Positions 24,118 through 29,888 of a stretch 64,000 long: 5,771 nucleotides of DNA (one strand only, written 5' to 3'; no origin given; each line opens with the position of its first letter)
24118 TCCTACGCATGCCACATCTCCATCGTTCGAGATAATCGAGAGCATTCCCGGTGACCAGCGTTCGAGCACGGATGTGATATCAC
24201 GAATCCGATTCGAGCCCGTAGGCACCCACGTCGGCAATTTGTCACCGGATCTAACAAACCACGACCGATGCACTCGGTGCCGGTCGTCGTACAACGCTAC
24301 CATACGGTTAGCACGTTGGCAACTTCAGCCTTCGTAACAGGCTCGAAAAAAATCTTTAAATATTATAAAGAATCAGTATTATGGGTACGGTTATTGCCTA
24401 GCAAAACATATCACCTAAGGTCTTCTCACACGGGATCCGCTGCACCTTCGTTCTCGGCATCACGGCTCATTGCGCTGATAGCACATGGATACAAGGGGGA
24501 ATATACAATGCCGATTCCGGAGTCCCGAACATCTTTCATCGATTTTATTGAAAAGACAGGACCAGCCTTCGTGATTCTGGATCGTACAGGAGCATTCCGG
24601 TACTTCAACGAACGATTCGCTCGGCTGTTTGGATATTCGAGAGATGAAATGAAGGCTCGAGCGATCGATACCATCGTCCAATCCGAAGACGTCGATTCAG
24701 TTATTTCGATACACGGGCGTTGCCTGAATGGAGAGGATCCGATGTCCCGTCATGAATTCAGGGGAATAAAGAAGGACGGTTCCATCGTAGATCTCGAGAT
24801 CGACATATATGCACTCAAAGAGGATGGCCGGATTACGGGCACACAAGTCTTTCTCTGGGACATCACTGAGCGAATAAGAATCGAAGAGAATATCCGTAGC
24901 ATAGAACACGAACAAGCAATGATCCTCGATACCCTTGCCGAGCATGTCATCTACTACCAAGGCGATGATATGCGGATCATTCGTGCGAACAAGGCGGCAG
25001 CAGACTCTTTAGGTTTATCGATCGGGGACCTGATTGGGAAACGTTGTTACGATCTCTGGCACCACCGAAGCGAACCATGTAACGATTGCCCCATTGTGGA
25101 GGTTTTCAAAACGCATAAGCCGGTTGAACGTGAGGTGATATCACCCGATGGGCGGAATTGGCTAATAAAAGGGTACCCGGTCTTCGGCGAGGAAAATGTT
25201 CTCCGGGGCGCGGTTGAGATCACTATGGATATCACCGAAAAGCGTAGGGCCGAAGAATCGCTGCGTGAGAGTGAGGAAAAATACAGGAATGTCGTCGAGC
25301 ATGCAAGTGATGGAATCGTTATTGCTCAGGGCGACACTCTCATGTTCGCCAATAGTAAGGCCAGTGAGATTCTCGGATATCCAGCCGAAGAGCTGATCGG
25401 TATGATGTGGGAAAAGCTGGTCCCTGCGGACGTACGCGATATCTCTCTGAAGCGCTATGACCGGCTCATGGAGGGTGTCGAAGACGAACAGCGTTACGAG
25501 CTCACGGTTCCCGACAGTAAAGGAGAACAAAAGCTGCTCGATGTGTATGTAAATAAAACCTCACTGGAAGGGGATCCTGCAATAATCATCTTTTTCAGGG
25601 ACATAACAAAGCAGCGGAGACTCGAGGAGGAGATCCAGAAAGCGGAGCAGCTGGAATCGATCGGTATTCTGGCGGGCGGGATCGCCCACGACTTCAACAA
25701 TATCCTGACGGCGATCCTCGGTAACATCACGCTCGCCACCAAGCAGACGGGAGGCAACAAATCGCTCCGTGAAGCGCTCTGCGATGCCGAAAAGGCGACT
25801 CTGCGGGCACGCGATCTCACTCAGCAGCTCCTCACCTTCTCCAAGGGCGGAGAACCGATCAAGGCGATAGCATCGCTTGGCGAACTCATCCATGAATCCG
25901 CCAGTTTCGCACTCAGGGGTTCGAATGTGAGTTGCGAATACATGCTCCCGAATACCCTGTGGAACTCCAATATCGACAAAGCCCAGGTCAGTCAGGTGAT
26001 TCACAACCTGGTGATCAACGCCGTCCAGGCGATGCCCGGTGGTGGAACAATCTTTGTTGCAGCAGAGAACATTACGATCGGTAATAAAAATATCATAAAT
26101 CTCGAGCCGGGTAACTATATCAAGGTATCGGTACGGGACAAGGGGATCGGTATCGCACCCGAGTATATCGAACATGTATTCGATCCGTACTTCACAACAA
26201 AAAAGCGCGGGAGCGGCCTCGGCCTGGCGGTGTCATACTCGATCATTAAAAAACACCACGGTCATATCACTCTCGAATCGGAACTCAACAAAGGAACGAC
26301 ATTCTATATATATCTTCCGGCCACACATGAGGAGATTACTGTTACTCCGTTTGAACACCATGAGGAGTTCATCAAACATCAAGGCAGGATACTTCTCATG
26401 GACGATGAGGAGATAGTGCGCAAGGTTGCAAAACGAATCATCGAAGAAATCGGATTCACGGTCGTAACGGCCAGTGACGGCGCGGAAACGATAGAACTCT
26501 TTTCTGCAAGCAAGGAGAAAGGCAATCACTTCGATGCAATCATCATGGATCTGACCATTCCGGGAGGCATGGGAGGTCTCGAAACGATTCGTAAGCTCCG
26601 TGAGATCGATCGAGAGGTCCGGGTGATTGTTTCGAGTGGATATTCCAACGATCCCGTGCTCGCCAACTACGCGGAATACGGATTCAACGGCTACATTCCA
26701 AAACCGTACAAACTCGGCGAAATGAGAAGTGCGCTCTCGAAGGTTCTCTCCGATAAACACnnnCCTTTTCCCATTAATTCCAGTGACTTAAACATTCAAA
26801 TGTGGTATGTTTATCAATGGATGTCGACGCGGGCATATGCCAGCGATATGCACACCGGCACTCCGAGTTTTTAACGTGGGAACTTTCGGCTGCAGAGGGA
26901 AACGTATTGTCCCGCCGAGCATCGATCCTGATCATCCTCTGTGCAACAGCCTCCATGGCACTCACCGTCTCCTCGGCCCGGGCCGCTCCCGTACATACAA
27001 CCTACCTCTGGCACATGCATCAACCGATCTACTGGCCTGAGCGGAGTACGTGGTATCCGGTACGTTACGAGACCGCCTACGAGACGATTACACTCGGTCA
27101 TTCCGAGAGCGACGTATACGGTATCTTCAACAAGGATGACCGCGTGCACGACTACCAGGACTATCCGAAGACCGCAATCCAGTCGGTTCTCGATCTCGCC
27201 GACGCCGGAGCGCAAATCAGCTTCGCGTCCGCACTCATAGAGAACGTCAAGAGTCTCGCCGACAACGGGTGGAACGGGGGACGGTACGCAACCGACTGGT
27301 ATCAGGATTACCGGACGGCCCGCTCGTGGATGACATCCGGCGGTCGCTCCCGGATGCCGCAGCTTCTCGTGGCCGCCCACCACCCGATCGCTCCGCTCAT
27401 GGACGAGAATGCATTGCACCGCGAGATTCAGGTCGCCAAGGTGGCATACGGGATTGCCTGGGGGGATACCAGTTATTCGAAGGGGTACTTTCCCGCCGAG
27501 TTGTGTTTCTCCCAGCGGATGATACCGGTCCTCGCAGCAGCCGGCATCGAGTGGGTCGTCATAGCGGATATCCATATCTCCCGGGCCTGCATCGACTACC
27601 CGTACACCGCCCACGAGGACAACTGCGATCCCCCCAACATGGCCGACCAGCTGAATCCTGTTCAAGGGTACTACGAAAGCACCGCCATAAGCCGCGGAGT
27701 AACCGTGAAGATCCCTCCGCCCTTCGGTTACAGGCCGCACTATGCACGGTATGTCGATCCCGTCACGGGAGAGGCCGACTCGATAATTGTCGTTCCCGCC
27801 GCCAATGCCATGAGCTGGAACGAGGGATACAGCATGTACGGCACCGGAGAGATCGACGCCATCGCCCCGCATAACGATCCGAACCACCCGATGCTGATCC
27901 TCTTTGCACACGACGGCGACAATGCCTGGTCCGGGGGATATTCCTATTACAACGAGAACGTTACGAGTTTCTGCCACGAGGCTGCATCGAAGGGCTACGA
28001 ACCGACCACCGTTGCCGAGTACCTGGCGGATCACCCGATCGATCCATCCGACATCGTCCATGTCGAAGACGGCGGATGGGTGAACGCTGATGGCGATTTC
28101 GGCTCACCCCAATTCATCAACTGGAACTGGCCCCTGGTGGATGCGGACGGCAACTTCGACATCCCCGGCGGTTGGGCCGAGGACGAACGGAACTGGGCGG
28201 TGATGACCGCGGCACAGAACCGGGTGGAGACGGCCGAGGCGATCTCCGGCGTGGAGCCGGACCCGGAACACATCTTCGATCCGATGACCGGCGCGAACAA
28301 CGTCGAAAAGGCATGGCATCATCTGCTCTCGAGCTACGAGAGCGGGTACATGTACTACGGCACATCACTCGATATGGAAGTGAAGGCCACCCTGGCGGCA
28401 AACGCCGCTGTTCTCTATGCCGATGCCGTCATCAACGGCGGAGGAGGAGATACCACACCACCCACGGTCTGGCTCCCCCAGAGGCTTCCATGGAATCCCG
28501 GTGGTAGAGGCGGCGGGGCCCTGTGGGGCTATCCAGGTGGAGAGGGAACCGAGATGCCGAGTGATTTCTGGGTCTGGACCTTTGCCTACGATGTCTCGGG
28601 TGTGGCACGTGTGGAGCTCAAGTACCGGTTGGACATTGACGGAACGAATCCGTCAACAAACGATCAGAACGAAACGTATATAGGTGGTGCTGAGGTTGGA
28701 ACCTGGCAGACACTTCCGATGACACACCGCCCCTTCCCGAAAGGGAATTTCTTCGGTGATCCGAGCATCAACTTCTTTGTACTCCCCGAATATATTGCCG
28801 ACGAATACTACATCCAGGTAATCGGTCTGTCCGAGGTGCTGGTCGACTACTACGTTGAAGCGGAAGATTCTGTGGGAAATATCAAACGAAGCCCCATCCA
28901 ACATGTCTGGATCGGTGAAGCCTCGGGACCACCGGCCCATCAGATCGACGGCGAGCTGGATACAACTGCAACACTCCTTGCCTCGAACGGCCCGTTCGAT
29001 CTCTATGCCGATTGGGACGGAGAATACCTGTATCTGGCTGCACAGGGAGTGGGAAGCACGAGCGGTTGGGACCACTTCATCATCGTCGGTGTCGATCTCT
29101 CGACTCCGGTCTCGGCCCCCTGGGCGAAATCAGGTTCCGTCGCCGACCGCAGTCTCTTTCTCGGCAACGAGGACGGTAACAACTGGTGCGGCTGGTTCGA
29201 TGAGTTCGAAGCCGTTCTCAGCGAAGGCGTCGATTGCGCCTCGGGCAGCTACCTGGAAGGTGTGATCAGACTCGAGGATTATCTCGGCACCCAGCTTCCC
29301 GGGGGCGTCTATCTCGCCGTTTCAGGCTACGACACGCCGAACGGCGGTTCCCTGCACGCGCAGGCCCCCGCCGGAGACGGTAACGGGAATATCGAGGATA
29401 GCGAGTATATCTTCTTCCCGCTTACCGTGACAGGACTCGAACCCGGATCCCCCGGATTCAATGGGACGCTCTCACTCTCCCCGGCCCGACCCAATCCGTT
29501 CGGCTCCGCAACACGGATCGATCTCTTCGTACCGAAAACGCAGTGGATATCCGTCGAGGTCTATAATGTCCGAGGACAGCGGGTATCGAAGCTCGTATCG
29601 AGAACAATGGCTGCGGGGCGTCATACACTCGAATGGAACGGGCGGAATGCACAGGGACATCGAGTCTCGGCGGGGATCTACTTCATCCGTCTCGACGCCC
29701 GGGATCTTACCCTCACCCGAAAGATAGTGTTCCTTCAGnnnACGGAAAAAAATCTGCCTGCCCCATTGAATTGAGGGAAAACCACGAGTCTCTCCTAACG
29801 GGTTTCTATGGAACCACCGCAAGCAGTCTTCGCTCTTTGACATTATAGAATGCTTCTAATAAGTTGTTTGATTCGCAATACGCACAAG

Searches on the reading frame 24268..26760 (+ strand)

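Call 71: search_protein_families(library=pfam, proteins=[window:24268-26760:+], max_evalue=0.001)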
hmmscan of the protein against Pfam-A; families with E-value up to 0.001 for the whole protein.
window:24268-26760:+ (831 aa): 11 families
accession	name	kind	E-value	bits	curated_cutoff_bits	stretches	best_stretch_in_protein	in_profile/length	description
PF13426.13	PAS_9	-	7.6e-33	113.3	27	3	232-324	8-103/103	PAS domain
PF08448.16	PAS_4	-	1e-32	113.1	23.1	3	97-203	4-109/110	PAS fold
PF02518.31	HATPase_c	-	1.2e-24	87.3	26.4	1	570-686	2-110/111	Histidine kinase-, DNA gyrase B-, and HSP90-like ATPase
PF00989.32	PAS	-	2.6e-23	82.6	22.6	2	337-446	1-113/113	PAS fold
PF00072.30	Response_reg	-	1.1e-21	77.4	30.2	1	708-823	1-110/111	Response regulator receiver domain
PF13188.13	PAS_8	-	1.5e-18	66.4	21.8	2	337-387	1-49/65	PAS domain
PF08447.18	PAS_3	-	2.2e-16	60.4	25.6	1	112-193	3-86/89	PAS fold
PF13596.12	PAS_10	-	6.3e-10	40.1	22.1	0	96-200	7-106/106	PAS domain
PF00512.31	HisKA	-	8.1e-08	32.6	26.9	1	468-528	5-64/66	His Kinase A (phospho-acceptor) domain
PF12860.13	PAS_7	-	1.8e-06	28.5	27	0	344-453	2-114/115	PAS fold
PF24820.1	Diguanyl_cycl_sensor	-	1.3e-05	25.5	28.1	0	343-403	2-59/109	Diguanylate cyclase-like sensor domain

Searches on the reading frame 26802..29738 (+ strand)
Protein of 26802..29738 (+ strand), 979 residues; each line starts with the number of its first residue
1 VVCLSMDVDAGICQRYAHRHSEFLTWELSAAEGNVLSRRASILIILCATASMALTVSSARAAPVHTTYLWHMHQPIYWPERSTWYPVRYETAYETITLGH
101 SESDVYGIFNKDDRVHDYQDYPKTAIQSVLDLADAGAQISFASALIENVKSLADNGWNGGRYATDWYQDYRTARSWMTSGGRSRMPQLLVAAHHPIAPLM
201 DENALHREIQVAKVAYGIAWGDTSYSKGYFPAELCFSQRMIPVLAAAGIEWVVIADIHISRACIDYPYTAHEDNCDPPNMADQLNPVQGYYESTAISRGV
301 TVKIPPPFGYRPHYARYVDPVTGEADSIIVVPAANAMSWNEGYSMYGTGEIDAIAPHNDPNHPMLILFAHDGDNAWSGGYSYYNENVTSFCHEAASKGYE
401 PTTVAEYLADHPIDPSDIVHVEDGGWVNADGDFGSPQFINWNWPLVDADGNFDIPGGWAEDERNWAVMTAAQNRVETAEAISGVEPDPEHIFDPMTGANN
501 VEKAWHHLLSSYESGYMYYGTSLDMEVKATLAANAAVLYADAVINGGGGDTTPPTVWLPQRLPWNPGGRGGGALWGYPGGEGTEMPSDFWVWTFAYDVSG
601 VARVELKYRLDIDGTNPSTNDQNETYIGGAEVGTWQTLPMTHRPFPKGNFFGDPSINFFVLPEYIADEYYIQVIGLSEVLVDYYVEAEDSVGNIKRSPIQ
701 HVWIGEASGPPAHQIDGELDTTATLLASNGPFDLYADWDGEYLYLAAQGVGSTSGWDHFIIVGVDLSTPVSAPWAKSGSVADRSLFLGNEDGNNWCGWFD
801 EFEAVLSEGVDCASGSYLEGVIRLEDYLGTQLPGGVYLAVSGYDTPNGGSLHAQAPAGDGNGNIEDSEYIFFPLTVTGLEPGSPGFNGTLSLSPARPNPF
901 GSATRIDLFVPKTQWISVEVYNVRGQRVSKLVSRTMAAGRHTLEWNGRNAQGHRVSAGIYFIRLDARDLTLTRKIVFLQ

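Call 71: search_protein_families(library=pfam, proteins=[window:26802-29738:+], max_evalue=0.001)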
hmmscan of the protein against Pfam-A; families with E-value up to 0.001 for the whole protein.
window:26802-29738:+ (979 aa): 3 families
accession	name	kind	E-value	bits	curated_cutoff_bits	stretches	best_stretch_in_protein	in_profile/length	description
PF13860.13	FlgD_ig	-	1.4e-08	35.1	27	1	917-966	26-75/79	FlgD Ig-like domain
PF03065.20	Glyco_hydro_57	-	1.4e-05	25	21.2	1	117-256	47-173/291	Glycosyl hydrolase family 57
PF18962.6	Por_Secre_tail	-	0.00029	21.5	27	1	897-976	3-74/75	Secretion system C-terminal sorting domain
